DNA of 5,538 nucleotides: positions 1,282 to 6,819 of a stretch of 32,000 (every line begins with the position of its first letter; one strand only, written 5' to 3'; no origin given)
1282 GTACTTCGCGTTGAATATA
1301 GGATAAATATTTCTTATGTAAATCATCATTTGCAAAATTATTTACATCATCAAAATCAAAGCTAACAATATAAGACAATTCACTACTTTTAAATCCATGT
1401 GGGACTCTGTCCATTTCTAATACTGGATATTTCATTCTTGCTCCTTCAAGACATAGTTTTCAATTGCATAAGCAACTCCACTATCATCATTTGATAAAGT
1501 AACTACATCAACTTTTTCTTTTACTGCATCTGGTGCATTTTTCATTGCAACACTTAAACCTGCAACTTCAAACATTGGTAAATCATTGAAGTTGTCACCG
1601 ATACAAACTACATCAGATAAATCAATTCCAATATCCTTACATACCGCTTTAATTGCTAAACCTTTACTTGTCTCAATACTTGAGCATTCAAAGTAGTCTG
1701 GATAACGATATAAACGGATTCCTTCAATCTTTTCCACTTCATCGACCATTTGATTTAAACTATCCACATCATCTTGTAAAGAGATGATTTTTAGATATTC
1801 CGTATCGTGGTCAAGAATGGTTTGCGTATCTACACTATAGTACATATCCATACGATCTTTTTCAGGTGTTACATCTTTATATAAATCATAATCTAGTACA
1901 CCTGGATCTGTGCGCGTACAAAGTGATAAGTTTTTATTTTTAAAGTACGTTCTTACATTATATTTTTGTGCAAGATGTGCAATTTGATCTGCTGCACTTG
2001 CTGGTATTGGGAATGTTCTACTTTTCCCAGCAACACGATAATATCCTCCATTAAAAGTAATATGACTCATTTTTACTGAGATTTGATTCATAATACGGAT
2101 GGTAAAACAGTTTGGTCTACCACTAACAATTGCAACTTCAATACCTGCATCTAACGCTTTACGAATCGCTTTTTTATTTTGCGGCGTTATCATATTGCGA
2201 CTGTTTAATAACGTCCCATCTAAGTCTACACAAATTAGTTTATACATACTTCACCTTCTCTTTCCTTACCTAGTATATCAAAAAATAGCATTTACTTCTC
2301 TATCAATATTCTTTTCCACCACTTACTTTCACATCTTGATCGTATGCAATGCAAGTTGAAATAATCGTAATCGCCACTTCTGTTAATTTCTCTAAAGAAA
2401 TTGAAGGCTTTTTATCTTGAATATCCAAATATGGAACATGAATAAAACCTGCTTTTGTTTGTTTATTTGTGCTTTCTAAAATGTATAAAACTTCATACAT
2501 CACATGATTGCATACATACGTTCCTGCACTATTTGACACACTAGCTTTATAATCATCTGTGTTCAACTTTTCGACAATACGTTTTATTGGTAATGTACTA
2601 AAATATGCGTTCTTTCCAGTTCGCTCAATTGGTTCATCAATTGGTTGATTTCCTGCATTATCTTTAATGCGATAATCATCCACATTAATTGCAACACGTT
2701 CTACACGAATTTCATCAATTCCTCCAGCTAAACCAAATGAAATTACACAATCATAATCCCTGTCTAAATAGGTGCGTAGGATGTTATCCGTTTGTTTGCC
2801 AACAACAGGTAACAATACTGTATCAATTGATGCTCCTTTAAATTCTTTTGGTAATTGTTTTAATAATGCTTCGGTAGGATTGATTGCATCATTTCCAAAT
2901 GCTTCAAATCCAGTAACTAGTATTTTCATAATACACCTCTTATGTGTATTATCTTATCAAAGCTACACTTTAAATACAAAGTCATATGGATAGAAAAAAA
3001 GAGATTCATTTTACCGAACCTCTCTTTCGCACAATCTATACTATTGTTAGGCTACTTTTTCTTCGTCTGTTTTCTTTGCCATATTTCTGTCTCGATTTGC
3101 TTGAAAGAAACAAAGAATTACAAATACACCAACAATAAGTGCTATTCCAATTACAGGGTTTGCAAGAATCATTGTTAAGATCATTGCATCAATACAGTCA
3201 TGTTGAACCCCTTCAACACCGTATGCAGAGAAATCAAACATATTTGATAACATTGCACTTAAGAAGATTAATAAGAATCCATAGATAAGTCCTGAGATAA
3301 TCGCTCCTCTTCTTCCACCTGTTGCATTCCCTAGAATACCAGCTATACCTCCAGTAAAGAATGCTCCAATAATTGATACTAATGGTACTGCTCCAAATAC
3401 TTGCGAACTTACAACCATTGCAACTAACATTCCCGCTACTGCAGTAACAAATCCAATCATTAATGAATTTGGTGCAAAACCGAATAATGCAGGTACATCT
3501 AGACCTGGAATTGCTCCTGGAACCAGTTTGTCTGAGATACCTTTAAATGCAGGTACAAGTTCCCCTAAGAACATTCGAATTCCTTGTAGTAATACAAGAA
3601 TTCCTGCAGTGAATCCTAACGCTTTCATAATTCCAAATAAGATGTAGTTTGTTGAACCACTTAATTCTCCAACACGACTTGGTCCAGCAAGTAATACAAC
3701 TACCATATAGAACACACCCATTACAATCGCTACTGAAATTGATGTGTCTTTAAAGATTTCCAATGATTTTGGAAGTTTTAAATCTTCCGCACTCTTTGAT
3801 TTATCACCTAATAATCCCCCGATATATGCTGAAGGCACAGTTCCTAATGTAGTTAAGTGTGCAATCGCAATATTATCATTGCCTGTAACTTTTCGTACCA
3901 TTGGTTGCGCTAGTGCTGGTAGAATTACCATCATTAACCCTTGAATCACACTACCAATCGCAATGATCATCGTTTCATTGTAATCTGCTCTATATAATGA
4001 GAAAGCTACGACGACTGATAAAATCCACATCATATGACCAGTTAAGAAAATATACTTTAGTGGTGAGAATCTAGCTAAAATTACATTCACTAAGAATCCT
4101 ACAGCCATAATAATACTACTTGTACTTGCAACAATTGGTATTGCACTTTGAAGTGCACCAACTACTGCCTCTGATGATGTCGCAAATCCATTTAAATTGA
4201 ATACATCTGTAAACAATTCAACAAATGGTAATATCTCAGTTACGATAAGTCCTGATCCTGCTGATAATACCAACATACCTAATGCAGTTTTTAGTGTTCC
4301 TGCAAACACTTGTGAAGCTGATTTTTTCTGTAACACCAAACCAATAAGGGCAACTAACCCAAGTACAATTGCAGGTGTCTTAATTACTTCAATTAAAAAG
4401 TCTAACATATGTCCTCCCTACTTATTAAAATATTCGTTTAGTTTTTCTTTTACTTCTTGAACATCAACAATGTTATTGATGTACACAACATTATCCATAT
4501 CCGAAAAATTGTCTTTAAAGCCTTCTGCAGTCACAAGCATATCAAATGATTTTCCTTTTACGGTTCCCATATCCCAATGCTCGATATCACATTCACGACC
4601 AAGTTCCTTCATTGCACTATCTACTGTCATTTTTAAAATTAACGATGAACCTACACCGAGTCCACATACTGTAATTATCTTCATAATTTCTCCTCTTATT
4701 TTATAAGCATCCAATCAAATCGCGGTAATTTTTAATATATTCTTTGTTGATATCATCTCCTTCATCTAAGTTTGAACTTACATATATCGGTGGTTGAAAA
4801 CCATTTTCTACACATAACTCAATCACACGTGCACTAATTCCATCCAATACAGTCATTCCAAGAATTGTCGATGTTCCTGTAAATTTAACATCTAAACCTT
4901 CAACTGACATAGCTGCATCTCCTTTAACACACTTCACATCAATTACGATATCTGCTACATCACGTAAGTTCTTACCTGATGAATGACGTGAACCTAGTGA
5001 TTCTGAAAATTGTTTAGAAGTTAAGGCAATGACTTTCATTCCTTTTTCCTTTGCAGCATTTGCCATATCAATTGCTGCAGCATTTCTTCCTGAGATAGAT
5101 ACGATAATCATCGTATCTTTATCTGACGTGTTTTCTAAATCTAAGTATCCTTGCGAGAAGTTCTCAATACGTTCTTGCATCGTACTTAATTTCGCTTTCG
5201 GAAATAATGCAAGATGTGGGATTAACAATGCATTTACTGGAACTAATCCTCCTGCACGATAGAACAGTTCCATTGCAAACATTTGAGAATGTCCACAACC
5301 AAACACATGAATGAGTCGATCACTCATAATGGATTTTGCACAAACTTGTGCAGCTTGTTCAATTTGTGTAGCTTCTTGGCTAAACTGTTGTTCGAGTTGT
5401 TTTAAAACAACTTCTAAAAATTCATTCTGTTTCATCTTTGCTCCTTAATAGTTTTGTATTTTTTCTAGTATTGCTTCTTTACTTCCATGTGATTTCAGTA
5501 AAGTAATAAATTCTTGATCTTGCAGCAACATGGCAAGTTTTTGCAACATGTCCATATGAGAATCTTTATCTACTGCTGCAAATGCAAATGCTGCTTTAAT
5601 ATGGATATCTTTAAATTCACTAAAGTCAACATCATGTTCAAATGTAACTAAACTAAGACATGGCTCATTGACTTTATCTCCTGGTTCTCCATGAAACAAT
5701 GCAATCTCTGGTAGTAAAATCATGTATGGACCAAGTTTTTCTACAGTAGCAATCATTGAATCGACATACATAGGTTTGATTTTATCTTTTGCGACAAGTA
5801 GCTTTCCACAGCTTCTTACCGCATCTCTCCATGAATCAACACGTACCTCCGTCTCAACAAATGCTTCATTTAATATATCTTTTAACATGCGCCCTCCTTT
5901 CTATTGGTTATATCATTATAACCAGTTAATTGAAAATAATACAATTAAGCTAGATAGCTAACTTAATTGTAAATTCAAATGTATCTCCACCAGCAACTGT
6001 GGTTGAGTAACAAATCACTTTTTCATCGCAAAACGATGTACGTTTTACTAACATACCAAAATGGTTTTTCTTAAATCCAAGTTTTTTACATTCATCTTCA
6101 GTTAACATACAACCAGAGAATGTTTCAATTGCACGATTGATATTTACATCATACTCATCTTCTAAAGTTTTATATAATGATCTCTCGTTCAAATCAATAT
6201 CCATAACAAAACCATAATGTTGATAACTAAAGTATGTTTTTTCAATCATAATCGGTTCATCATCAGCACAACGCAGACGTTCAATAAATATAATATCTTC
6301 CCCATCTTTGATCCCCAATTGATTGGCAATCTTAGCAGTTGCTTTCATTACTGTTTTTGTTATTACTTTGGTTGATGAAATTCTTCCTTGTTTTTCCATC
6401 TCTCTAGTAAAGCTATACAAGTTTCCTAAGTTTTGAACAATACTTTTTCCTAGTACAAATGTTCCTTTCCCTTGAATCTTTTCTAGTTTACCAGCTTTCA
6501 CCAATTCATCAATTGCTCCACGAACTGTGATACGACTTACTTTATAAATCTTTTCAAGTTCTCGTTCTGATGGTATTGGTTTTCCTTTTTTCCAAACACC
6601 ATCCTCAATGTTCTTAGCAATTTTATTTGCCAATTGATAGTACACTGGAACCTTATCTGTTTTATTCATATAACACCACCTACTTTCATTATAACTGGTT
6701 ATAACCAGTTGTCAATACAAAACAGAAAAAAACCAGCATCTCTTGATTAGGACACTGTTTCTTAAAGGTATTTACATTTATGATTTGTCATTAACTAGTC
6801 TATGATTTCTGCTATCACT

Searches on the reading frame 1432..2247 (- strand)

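Call 28: search_protein_families(library=pfam, proteins=[window:1432-2247:-], max_evalue=0.0001)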
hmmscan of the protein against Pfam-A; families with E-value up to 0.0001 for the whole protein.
window:1432-2247:- (271 aa): 5 families
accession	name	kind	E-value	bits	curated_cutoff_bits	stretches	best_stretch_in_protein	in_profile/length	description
PF08282.18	Hydrolase_3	-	1.9e-52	179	20.9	1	5-262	1-255/255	haloacid dehalogenase-like hydrolase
PF00702.32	Hydrolase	-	1.1e-09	39.4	26.4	1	2-230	1-191/191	haloacid dehalogenase-like hydrolase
PF02358.22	Trehalose_PPase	-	7.6e-07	28.9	27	1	161-232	131-206/235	Trehalose-phosphatase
PF05116.19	S6PP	-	4.3e-06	26.9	20.3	0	190-241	161-212/247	Sucrose-6F-phosphate phosphohydrolase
PF12710.13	HAD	-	5.6e-06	27.3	27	0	191-227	151-189/189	haloacid dehalogenase-like hydrolase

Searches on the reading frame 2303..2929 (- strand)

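Call 28: search_protein_families(library=pfam, proteins=[window:2303-2929:-], max_evalue=0.0001)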
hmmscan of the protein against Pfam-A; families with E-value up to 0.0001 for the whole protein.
window:2303-2929:- (208 aa): 1 family
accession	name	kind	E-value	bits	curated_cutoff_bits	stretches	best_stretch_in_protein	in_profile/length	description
PF01470.22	Peptidase_C15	-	4.5e-57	193.8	22.7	1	1-185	1-193/204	Pyroglutamyl peptidase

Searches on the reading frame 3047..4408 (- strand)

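Call 28: search_protein_families(library=pfam, proteins=[window:3047-4408:-], max_evalue=0.0001)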
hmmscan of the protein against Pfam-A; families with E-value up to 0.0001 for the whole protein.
window:3047-4408:- (453 aa): 1 family
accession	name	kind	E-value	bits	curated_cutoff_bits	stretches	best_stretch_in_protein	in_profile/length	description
PF03611.19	EIIC-GAT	-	1.7e-111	373.5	24.2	1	8-391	2-381/394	PTS system sugar-specific permease component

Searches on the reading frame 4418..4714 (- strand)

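Call 28: search_protein_families(library=pfam, proteins=[window:4418-4714:-], max_evalue=0.0001)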
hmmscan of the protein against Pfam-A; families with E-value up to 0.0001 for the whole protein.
window:4418-4714:- (98 aa): 1 family
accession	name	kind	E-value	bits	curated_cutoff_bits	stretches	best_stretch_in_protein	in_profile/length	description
PF02302.22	PTS_IIB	-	5.1e-11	43.5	23.6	1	12-94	1-90/90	PTS system, Lactose/Cellobiose specific IIB subunit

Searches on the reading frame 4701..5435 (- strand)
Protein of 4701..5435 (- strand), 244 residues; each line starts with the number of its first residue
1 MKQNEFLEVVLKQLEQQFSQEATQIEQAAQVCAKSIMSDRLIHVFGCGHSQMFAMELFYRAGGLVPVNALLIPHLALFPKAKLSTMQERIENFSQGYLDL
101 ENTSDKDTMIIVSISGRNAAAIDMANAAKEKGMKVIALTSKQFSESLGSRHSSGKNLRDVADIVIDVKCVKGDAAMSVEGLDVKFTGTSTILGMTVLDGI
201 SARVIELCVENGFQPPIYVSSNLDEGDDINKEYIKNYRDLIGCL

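Call 28: search_protein_families(library=pfam, proteins=[window:4701-5435:-], max_evalue=0.0001)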
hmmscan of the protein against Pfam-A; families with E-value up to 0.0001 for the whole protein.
window:4701-5435:- (244 aa): 3 families
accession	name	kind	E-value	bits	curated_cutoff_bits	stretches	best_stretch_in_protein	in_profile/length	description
PF13580.11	SIS_2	-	1.4e-43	148.7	27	1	5-140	1-138/138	SIS domain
PF01380.27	SIS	-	2.4e-09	37.5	25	1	74-144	18-92/131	SIS domain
PF10740.15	DUF2529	-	5.1e-07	29.9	22.3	0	19-60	18-59/169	Domain of unknown function (DUF2529)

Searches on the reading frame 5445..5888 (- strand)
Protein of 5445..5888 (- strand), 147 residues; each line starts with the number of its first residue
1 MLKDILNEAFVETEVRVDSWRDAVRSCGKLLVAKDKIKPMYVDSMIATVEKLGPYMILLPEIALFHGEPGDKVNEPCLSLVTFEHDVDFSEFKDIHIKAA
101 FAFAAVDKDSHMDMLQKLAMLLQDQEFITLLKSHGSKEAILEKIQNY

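Call 28: search_protein_families(library=pfam, proteins=[window:5445-5888:-], max_evalue=0.0001)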
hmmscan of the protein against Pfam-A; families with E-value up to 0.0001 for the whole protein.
window:5445-5888:- (147 aa): 1 family
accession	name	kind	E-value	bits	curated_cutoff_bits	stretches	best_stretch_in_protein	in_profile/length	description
PF00359.27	PTS_EIIA_2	-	3.9e-28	98.7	27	1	5-146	2-143/144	Phosphoenolpyruvate-dependent sugar phosphotransferase system, EIIA 2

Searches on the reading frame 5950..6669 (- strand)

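Call 28: search_protein_families(library=pfam, proteins=[window:5950-6669:-], max_evalue=0.0001)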
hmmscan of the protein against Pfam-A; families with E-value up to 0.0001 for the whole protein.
window:5950-6669:- (239 aa): 2 families
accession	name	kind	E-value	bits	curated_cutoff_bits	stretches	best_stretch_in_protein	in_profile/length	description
PF07702.18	UTRA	-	3.5e-32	111.6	23.8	1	94-231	2-140/141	UTRA domain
PF00392.27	GntR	-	1e-15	57.6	27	1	10-72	2-64/64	Bacterial regulatory proteins, gntR family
